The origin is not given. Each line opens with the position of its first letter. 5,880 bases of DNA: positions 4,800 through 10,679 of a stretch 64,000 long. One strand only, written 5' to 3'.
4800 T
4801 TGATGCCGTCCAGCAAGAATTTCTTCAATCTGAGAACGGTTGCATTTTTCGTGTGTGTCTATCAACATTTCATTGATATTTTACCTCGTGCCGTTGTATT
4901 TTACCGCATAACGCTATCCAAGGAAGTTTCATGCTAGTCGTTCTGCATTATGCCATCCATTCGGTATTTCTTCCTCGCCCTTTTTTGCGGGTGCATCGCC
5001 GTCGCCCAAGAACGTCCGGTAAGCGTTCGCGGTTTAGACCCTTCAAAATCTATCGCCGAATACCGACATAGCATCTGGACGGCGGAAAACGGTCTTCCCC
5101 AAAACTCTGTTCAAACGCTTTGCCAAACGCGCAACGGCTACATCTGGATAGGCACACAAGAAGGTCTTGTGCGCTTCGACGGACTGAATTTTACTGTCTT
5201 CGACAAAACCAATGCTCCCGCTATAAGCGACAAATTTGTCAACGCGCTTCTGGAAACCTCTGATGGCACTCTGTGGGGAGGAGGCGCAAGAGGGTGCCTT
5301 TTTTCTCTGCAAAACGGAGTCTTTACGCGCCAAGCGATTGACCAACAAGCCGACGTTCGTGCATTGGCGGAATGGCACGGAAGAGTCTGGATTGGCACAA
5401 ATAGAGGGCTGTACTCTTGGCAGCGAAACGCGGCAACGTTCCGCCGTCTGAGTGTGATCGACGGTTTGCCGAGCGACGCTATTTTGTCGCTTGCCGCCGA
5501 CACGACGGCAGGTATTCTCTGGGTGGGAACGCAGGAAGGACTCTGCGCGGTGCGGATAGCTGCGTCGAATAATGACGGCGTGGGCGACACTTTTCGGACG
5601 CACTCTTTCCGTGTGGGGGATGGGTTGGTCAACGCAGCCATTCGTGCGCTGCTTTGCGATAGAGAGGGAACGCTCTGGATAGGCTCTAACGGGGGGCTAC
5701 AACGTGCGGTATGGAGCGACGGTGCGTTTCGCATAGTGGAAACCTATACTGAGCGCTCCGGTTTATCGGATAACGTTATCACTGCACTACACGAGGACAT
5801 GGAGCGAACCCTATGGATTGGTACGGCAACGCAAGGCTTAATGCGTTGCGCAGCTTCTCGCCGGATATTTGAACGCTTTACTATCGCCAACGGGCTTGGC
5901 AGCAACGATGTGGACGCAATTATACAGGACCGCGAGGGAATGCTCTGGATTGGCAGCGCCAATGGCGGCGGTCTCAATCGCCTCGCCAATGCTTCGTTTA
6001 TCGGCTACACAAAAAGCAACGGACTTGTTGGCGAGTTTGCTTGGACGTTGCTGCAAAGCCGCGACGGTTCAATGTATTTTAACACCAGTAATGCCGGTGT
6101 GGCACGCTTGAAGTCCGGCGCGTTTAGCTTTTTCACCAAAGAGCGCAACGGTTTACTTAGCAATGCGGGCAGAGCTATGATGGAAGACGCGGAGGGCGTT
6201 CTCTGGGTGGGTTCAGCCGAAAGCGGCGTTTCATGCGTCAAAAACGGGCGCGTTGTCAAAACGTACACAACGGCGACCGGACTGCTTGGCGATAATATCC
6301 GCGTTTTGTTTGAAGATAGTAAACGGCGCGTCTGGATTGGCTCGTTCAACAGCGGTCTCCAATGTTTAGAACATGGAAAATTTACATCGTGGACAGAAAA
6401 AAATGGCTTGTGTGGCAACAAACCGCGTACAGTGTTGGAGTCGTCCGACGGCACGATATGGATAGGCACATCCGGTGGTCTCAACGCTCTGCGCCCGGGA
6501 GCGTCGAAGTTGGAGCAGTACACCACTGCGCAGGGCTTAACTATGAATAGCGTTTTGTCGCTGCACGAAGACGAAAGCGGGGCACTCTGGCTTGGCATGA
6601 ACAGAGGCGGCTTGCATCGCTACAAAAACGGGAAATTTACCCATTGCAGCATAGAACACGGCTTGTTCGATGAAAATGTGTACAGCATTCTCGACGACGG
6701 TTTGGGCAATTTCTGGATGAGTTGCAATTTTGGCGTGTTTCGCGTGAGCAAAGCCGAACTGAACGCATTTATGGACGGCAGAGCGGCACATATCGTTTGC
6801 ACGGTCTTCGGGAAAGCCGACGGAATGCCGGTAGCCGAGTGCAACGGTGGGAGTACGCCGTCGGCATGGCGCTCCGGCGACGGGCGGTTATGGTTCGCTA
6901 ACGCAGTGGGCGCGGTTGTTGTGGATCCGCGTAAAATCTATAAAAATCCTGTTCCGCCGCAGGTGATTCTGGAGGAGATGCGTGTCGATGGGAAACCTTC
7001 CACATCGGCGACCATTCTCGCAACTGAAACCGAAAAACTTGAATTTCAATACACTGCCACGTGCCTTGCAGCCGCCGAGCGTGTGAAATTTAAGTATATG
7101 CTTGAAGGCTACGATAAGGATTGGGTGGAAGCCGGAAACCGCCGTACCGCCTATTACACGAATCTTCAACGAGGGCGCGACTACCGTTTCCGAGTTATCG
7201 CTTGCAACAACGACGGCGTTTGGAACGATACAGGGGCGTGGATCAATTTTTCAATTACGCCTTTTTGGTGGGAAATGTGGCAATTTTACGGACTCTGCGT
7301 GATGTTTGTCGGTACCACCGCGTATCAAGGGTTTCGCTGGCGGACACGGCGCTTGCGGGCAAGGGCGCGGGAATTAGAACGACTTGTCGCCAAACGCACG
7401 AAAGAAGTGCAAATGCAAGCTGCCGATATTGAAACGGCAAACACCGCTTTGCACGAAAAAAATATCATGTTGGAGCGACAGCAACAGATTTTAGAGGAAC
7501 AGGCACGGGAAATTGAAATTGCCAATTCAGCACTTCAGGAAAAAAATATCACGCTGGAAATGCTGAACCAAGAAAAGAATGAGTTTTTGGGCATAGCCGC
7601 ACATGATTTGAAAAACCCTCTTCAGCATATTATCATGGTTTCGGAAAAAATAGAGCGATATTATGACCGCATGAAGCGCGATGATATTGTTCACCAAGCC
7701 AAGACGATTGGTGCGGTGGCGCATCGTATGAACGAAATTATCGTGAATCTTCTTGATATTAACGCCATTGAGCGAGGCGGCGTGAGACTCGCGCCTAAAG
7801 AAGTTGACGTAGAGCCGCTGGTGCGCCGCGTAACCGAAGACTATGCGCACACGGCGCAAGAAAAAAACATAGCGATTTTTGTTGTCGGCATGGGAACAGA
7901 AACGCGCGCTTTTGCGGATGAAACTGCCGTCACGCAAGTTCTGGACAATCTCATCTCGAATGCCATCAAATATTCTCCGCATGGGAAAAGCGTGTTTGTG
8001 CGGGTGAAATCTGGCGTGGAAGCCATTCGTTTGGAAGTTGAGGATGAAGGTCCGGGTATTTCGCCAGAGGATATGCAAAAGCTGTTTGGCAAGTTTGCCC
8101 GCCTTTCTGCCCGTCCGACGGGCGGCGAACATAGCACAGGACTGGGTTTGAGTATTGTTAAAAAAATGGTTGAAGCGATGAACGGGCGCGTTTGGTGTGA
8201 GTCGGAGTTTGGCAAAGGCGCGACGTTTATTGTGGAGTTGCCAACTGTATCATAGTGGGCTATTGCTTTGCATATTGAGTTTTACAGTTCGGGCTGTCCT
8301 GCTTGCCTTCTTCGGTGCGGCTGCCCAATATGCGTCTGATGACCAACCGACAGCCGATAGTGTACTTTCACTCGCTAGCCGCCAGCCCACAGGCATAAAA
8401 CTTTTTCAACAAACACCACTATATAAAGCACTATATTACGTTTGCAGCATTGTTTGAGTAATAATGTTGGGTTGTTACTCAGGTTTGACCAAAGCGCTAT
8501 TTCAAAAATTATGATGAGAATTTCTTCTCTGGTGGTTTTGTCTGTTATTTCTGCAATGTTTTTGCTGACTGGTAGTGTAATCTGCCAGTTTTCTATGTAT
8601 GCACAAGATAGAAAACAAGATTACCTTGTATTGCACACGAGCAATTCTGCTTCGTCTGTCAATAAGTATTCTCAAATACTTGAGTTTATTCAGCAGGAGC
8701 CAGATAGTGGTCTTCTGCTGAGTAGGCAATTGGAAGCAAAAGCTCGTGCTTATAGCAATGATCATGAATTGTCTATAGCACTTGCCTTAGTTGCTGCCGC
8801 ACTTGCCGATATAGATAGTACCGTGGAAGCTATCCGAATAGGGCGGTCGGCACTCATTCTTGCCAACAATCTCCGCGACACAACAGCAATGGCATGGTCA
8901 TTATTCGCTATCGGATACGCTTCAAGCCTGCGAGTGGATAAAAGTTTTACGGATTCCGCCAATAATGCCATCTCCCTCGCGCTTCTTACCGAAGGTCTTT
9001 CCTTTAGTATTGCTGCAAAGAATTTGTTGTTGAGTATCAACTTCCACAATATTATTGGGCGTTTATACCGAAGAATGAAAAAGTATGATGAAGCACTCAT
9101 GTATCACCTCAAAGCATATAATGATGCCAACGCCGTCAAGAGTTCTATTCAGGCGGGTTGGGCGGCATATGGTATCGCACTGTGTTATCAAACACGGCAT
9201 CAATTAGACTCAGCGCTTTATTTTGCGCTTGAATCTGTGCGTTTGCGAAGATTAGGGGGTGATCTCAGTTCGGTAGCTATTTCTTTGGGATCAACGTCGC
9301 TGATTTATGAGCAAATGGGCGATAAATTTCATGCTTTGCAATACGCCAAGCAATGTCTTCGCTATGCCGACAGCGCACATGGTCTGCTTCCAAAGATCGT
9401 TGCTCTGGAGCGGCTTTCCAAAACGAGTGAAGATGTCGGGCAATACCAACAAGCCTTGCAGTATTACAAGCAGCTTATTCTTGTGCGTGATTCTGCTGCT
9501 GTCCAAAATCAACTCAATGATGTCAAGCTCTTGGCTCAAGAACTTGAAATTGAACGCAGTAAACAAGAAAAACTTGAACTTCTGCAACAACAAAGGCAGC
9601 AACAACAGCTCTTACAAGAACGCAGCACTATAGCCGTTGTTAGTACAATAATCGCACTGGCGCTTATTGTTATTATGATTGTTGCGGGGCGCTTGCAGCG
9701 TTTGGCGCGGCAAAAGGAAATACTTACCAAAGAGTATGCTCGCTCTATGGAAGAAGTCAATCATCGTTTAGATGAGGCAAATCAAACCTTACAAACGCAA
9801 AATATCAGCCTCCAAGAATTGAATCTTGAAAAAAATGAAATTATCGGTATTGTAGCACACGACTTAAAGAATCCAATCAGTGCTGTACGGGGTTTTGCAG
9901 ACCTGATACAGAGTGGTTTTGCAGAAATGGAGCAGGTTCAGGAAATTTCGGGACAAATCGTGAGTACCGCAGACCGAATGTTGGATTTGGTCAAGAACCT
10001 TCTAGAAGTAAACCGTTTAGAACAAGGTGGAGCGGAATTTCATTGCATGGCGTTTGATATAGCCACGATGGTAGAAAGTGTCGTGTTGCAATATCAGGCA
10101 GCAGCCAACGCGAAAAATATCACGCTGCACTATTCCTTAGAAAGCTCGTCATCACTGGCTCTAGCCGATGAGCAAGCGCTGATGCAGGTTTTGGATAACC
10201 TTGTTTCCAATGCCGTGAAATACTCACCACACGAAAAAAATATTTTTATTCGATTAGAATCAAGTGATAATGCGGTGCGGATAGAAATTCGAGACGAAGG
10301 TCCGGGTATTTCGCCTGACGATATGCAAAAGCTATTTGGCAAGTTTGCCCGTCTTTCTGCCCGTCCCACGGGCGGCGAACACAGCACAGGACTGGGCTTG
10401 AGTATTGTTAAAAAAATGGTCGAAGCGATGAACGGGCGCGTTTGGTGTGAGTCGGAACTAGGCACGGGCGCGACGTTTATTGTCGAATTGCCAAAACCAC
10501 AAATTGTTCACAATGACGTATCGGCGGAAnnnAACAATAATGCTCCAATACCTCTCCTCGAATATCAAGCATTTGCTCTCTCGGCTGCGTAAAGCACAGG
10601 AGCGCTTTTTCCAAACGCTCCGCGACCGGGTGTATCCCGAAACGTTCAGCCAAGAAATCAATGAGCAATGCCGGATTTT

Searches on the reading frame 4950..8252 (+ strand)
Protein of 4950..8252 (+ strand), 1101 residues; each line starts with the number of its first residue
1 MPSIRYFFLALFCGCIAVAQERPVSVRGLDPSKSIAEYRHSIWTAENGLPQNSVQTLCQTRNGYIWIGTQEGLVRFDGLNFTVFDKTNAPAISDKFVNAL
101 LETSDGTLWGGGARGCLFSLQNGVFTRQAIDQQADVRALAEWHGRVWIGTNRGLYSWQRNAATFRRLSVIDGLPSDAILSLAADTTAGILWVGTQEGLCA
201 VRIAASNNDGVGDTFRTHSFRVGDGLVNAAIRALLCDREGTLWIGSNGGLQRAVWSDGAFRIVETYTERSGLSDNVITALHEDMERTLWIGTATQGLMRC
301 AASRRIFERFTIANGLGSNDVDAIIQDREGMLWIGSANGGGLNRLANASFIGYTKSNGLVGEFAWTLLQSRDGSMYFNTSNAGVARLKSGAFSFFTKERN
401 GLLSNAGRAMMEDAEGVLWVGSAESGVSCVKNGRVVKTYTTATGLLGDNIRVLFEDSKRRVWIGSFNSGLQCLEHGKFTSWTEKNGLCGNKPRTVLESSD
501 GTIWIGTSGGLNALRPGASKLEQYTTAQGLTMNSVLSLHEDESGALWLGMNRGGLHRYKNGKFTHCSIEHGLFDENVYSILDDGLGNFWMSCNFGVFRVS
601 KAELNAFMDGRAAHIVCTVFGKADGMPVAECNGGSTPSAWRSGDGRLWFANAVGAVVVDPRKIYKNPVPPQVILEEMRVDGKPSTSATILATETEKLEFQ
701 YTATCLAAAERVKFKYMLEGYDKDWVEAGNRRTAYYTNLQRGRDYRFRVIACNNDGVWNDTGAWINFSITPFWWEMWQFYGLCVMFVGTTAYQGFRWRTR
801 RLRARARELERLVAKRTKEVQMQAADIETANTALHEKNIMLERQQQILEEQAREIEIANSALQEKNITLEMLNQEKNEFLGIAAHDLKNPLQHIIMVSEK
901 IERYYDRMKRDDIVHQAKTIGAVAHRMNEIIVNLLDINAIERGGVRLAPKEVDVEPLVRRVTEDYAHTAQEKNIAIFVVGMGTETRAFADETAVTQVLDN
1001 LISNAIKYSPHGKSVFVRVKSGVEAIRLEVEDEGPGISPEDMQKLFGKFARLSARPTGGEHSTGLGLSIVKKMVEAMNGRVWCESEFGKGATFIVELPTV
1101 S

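Call 67: search_protein_families(library=pfam, proteins=[window:4950-8252:+], max_evalue=0.00001)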
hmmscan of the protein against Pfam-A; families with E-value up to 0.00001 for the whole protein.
window:4950-8252:+ (1101 aa): 4 families
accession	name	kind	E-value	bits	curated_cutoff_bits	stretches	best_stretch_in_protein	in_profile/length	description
PF07494.17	Reg_prop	-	4.5e-48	155.5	20.4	0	48-70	1-23/24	Two component regulator propeller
PF02518.31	HATPase_c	-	2.5e-32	112.1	26.4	1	990-1099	2-109/111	Histidine kinase-, DNA gyrase B-, and HSP90-like ATPase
PF07495.19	Y_Y_Y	-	8.4e-14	51.7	26.6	1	709-769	5-64/65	Y_Y_Y domain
PF00512.31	HisKA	-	1.3e-06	28.8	26.9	1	876-943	2-66/66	His Kinase A (phospho-acceptor) domain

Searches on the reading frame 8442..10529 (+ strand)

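Call 67: search_protein_families(library=pfam, proteins=[window:8442-10529:+], max_evalue=0.00001)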
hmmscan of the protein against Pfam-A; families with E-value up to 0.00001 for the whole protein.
window:8442-10529:+ (696 aa): 3 families
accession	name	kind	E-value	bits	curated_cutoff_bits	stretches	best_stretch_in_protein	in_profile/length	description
PF02518.31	HATPase_c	-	3.5e-32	111.6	26.4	1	576-686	2-110/111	Histidine kinase-, DNA gyrase B-, and HSP90-like ATPase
PF00512.31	HisKA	-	6.2e-13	49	26.9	1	464-529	2-66/66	His Kinase A (phospho-acceptor) domain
PF13424.12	TPR_12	-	7.9e-13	48.8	30.1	1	202-270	7-76/77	Tetratricopeptide repeat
